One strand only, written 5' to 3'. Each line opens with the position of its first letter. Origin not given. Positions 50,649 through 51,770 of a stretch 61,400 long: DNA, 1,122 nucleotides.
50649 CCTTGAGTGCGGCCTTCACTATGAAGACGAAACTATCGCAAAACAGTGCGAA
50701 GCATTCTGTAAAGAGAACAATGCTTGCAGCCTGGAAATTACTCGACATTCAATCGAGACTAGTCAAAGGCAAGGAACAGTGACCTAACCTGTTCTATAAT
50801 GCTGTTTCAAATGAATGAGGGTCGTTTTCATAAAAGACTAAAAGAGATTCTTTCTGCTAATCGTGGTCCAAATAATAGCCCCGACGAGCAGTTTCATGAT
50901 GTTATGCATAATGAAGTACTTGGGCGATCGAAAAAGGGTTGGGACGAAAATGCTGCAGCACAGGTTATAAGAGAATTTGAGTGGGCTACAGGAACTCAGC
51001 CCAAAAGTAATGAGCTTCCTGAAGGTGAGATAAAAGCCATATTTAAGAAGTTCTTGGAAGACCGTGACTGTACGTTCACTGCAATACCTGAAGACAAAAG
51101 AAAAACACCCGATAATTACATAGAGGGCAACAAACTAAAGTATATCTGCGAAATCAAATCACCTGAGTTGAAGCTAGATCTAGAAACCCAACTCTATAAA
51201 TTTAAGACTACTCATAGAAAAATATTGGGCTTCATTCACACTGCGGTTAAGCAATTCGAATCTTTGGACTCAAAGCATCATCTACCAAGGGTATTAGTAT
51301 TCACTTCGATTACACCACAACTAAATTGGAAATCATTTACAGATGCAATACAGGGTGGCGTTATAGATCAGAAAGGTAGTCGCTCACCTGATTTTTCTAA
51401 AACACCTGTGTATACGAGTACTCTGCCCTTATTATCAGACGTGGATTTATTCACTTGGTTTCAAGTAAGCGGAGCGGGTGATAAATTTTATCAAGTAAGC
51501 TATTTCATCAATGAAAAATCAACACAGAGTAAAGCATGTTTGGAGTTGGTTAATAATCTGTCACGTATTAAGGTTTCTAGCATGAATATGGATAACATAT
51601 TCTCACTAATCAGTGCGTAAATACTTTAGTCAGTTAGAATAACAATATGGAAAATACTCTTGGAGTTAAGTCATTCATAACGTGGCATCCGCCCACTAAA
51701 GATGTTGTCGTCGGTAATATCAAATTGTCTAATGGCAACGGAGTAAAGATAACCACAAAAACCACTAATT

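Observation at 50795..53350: Uncharacterised three-gene nuclease cassette (PD-(D/E)xK + Cys/His-cluster HEPN-like + HEPN-like) at the distal end of the island: candidate novel defence or abortive-infection system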

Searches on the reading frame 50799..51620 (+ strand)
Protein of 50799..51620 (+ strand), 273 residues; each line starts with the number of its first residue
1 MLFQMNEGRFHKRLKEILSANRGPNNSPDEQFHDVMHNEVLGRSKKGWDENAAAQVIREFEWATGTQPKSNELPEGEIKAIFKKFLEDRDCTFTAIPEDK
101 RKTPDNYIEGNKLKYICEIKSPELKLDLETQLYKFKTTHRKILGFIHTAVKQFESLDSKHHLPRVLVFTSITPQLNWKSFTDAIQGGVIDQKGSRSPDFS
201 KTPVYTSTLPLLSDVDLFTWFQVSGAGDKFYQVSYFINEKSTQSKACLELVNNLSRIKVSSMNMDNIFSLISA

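Call 3: search_protein_families(library=pfam, proteins=[window:50799-51620:+], max_evalue=1)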
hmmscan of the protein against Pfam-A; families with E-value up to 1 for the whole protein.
window:50799-51620:+ (273 aa): 0 families

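Call 4: search_protein_families(library=padloc, proteins=[window:50799-51620:+], max_evalue=1)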
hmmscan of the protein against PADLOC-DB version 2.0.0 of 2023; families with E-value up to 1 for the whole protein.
window:50799-51620:+ (273 aa): 0 families

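Call 5: search_protein_families(library=ncbifam, proteins=[window:50799-51620:+], max_evalue=1)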
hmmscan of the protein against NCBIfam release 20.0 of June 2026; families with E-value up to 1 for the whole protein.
window:50799-51620:+ (273 aa): 0 families
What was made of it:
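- On HEPN superfamily (protein C): There are 0 hits in Pfam, PADLOC and NCBIfam (calls 3-5).
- Tried and rejected: Pfam, NCBIfam and PADLOC: no hits (calls 3-5).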

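Call 11: search_solved_structures(query=window:50799-51620:+, max_evalue=10)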
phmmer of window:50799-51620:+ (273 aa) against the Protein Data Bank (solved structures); distinct sequences matched with E-value up to 10: 4.
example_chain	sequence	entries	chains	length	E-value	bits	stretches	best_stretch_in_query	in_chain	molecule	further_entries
5mu7_A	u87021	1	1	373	0.43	13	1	102-128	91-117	Coatomer subunit beta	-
2oz0_A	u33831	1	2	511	0.82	12.1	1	138-217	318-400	Cytochrome b2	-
1kbj_A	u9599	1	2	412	1.1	11.7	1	138-217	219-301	CYTOCHROME B2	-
1qcw_A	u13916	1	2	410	1.2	11.6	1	139-217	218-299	FLAVOCYTOCHROME B2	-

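Call 16: find_homologous_proteins(query=window:50799-51620:+, max_evalue=0.001)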
Query window:50799-51620:+ (273 aa): 62 proteins with E <= 0.001 among 277 candidates.
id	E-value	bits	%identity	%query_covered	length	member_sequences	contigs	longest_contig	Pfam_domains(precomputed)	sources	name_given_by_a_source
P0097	3.3e-179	612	100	99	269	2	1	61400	-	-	-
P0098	4.8e-155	533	88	99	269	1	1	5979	-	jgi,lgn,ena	-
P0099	8.1e-155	532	87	99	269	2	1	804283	-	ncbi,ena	-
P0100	7.9e-141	486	82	99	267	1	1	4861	-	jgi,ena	-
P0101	1.2e-136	472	78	99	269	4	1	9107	-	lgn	-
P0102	2.7e-136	471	78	97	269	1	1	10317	-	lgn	-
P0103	5.6e-135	467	77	97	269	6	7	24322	-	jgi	jgi:hypothetical protein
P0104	2.7e-130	451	75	99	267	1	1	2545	-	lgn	-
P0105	1.4e-126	439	74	97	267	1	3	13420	-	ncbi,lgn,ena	-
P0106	1.8e-126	439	76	95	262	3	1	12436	-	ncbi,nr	ncbi:hypothetical protein EBZ38_08955 [bacterium]|nr:hypothetical protein [bacterium]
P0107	5.8e-126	437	73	97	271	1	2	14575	-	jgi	jgi:hypothetical protein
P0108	3.5e-123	428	73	97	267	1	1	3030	-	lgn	-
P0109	1.9e-118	413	79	88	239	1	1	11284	-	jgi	jgi:hypothetical protein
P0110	9.8e-118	410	71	95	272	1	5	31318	-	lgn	-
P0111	7.6e-116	404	70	97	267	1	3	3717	-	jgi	jgi:hypothetical protein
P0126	3.3e-92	327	56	97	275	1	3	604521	-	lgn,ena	-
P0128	5.3e-91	323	56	97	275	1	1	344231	-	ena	-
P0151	7.8e-80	286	52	96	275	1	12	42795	-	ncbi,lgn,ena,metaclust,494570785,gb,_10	metaclust:\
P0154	1.5e-75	272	51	93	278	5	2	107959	-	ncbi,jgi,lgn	jgi:hypothetical protein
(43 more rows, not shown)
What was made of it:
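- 50811..51620 (+): Gene A (269 aa from 50811; the longest ORF starts at 50799, 273 aa). It has an N-terminal helical module of about 68 aa plus a core of about 200 aa carrying PD-(D/E)xK-type residues. 62 homologous clusters (call 16).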

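Call 25: search_solved_structures(query=A3, max_evalue=10)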
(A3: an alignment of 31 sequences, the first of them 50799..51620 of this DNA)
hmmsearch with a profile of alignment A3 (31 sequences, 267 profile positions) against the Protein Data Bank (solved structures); distinct sequences matched with E-value up to 10: 1.
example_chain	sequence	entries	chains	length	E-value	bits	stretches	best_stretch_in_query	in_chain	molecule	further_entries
5v4d_A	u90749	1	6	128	0.8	12.3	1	193-238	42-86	Putative translational inhibitor protein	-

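Call 33: find_encoding_contigs(protein=P0126, flank=8000, max_places=3)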
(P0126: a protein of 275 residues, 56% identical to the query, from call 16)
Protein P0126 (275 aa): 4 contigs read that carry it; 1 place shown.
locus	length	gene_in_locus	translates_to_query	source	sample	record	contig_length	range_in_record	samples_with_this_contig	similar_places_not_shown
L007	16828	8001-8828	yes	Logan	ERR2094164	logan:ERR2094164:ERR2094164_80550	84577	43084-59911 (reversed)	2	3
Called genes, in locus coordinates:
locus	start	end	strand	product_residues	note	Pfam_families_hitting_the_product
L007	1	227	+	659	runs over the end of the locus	-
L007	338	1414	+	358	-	-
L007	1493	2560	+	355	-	-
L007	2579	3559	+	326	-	PF18911:PKD_4 (weak)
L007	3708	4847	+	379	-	-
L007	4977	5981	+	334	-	PF06030:WxLIP_PGBD (faint)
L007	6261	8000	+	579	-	-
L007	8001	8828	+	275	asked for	-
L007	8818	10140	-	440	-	PF00239:Resolvase, PF07508:Recombinase, PF13408:Zn_ribbon_recom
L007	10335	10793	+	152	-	-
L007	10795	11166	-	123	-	-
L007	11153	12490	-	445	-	PF02195:ParB_N, PF01555:N6_N4_Mtase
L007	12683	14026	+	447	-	PF07501:G5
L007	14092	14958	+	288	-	-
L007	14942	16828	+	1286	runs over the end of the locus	PF01443:Viral_helicase1 (faint), PF09848:SLFN-g3_helicase (faint), PF13086:AAA_11 (weak), PF13245:AAA_19 (faint), PF13604:AAA_30 (weak), PF13086:AAA_11, PF18741:MTES_1575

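Call 43: search_protein_representatives(alignment_id=A3)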
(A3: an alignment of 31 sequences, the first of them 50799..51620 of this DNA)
Query: 31 sequences, 267 profile positions. Proteins with E-value up to 0.001 (for the whole library): 142; up to 1e-10: 59; up to 1e-30: 19. The best 142 are listed.
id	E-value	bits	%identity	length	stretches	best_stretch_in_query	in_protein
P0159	3.6e-99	347.9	-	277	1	1-265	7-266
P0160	5.4e-90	317.8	-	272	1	1-264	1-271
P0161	1.6e-85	303.1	-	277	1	1-265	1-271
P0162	7.6e-63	228.8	-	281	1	1-265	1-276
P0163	2.9e-57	210.5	-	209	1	67-265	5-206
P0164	1.3e-54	201.8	-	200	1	69-265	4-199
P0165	3.5e-54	200.4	-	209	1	72-265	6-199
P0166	1.3e-46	175.6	-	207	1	68-265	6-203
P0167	3.7e-44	167.5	-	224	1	68-264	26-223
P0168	5.2e-41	157.2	-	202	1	68-264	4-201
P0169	1.5e-40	155.7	-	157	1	121-264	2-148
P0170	1.0e-39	153.0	-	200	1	70-260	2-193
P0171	1.5e-36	142.6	-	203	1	70-251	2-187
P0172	1.7e-36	142.4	-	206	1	68-262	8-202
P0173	1.9e-34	135.7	-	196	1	70-264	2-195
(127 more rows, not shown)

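Call 48: search_protein_families(library=pfam, alignment_id=A4, max_evalue=0.01)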
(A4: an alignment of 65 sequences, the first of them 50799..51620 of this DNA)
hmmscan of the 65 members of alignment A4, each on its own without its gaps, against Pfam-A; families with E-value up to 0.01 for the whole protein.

A. member 1, window:50799-51620:+ (273 aa): 0 families

B. families by the number of members that match (of 65 scanned): 5 families
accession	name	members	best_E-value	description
PF08722.17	Tn7_TnsA-like_N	1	6.9e-05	TnsA-like endonuclease N terminal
PF22558.3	REase-ARP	1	0.0052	Restriction Endonuclease associating with ARP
PF24404.1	nSTAND_NTPase7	1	0.0062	Novel STAND NTPase 7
PF15092.11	UPF0728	1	0.0083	Uncharacterised protein family UPF0728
PF24520.1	ARM_KNTC1_1st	1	0.0097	KNTC1 first ARM-repeats domain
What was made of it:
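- On PD-(D/E)xK nuclease superfamily (protein A): Among 65 superfamily members, one hits Tn7_TnsA-like_N (6.9e-5) and one hits REase-ARP (5e-3) (call 48).
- The only nuclease-related Pfam hits among 65 superfamily members are Tn7_TnsA-like_N (6.9e-5) and REase-ARP (call 48).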

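Call 51: search_protein_families(library=phrogs, proteins=[window:50799-51620:+], max_evalue=0.1)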
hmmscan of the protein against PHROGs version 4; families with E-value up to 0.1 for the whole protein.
window:50799-51620:+ (273 aa): 0 families

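Call 68: search_solved_structures(query=A4, max_evalue=10, show_alignments=2)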
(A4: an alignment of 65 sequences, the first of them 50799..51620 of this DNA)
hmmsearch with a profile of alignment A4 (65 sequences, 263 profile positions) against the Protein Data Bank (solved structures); distinct sequences matched with E-value up to 10: 2.
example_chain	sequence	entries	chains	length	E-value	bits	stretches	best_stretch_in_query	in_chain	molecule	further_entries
4qbo_A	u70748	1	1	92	0.18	14.3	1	66-122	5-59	Nuclease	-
1rfz_A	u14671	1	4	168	0.23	14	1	56-97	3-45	Hypothetical protein APC35681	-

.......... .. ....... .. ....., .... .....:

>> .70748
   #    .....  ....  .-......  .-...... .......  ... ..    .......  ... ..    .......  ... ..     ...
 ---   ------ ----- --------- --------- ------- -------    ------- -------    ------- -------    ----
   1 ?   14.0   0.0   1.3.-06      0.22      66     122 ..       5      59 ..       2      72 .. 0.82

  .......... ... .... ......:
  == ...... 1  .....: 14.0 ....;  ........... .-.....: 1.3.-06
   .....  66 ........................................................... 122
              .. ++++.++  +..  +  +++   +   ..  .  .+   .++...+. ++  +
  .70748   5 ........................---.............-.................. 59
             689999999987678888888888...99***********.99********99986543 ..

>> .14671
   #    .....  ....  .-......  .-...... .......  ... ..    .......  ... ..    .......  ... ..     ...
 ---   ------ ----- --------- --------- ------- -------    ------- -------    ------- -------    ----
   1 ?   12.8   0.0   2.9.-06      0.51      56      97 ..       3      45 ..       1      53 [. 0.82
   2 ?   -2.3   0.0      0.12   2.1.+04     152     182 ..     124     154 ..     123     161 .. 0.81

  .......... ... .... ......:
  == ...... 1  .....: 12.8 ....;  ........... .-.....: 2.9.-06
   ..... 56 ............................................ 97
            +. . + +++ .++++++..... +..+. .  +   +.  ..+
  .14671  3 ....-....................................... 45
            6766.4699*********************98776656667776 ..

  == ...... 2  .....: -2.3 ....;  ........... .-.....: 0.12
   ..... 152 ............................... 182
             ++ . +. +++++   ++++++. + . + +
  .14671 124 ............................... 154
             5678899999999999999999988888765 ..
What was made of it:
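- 51108..51158 (+): Putative catalytic motif of A: P104-D105-x12-E118-x-K120. The top PDB profile hit, 4qbo 'Nuclease' (E 0.18, not significant), aligns PD with PD and EVK with EVK (call 68).
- On PD-(D/E)xK nuclease superfamily (protein A): The PDB profile's best hit is 4qbo, a nuclease, at E 0.18 with the motifs aligned (call 68).
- Closest known: PD-. Same: The weak best hits are all PD-(D/E)xK families, and the motifs align with them (calls 48, 68).
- The best PDB profile hit is the nuclease 4qbo, with the motifs aligned (call 68).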

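Call 74: search_dna_similar(query=window:50811-51620:+, collection=plasmids, mode=protein, max_evalue=0.01, max_rows=10)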
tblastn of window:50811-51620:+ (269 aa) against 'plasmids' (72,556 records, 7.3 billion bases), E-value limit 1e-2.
Records with a match: 21; places in all: 22; records where one place covers at least 80% of the query: 0.
Best place of each record, by identity: <60% 21.
By first word of the organism name: Leptospira 20; Bacillus 1.
By predicted mobility (MOB-suite, as given by PLSDB): non-mobilizable 21.
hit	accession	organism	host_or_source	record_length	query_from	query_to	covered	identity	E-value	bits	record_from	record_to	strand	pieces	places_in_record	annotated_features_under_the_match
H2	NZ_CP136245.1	Leptospira interrogans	Canis lupus familiaris,urine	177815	79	219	52%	30.5%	3e-6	56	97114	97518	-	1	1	none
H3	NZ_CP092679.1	Leptospira interrogans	Homo sapiens,blood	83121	79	219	52%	30.5%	5e-6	55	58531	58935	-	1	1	none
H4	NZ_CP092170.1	Leptospira interrogans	Homo sapiens,blood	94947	79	219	52%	30.5%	5e-6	55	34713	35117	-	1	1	none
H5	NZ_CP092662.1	Leptospira interrogans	Homo sapiens,blood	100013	79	219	52%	30.5%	5e-6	55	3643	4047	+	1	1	none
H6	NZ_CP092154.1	Leptospira interrogans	Homo sapiens,blood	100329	79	219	52%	30.5%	5e-6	55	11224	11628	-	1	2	none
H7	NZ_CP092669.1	Leptospira interrogans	Homo sapiens,blood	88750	79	219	52%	30.5%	5e-6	55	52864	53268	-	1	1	none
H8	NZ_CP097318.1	Leptospira interrogans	bovine,bacterial culture,vaginal mucus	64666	79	219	52%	29.8%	2e-5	53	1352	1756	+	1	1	none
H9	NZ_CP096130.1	Leptospira interrogans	equine,bacterial culture,kidney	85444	79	219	52%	29.8%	2e-5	53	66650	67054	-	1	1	none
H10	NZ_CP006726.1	Leptospira interrogans serovar Linhai str. 56609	-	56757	79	219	52%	29.8%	4e-5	52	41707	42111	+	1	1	none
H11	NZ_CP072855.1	Leptospira interrogans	Homo sapiens,blood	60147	79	219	52%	29.8%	1e-4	50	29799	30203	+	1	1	none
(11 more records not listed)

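Call 76: get_annotated_region(hit=H2, flank=6000)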
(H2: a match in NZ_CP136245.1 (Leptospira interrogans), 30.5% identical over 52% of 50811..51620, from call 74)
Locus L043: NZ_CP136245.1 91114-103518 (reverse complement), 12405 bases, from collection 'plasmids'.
description: Leptospira interrogans strain CUDO5 plasmid pDO5_1, complete sequence
organism: Leptospira interrogans (NCBI taxid 173)
taxonomy: Bacteria; Spirochaetota; Spirochaetia; Leptospirales; Leptospiraceae; Leptospira; Leptospira interrogans
host: -; source: Canis lupus familiaris,urine; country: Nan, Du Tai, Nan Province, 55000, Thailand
typing (MOB-suite, as given by PLSDB): non-mobilizable; replicon rep_cluster_216
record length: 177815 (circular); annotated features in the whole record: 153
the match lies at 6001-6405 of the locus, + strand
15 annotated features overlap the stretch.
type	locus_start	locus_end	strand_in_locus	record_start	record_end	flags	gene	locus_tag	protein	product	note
CDS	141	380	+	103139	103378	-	-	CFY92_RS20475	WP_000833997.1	hypothetical protein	-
CDS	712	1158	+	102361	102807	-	-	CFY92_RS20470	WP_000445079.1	GNAT family N-acetyltransferase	-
CDS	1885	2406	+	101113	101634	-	-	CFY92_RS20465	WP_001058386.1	hypothetical protein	-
CDS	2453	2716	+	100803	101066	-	-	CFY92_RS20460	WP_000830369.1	hypothetical protein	-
CDS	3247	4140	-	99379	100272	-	-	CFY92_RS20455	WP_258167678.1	Rpn family recombination-promoting nuclease/putative transposase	-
CDS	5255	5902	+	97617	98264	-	-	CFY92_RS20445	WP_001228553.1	hypothetical protein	-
CDS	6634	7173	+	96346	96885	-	-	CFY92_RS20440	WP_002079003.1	hypothetical protein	-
CDS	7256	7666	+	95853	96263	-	-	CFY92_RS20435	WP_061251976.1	hypothetical protein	-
CDS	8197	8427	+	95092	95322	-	-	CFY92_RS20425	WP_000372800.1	hypothetical protein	-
CDS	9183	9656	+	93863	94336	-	-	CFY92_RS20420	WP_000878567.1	hypothetical protein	-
CDS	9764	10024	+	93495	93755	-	-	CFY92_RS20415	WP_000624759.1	ribbon-helix-helix domain-containing protein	-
CDS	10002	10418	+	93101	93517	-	-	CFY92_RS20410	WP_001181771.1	PIN domain-containing protein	-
CDS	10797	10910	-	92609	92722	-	-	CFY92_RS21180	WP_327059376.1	hypothetical protein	-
CDS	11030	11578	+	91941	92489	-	-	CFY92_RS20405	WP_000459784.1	serine acetyltransferase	-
CDS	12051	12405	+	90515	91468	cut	-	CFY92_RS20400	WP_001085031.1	DUF2971 domain-containing protein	-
